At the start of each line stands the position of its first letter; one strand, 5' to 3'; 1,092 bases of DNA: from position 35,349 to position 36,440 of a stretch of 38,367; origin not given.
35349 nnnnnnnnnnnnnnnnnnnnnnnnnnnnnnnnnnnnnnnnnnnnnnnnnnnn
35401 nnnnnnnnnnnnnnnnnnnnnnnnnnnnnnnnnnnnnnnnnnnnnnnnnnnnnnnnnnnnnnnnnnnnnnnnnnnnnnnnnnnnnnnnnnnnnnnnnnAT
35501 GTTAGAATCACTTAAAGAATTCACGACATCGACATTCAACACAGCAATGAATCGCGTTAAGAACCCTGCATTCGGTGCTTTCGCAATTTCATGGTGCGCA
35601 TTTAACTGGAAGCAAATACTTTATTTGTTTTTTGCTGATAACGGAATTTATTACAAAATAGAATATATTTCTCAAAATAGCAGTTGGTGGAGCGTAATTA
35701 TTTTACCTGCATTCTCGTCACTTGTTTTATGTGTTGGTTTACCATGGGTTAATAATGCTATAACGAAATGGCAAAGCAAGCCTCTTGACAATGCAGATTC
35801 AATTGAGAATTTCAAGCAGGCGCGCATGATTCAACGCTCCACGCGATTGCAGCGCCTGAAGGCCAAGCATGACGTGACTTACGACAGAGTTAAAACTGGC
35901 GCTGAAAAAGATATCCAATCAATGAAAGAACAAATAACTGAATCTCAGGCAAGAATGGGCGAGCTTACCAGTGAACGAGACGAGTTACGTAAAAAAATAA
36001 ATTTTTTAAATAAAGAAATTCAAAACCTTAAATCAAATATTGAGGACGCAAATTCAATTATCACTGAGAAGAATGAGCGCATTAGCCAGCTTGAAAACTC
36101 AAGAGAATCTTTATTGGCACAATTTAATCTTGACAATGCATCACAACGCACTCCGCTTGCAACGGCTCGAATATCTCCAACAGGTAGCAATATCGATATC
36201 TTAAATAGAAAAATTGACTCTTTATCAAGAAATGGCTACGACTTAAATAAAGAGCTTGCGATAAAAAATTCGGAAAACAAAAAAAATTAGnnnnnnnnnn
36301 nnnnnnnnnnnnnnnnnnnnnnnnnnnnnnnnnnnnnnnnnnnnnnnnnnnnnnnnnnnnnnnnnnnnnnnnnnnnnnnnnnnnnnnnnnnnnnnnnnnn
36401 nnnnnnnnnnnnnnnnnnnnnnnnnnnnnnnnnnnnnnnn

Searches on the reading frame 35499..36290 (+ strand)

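Call 59: search_protein_families(library=phrogs, proteins=[window:35499-36290:+], max_evalue=0.00001)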
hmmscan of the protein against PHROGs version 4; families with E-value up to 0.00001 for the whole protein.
window:35499-36290:+ (263 aa): 3 families
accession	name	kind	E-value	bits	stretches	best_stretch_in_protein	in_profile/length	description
phrog_4780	-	unknown function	1.8e-99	333.8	1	1-258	1-252/275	-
phrog_13369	-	unknown function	2e-22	80.9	1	8-251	8-249/305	-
phrog_35327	-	unknown function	5.5e-17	62.7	1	1-258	1-242/348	-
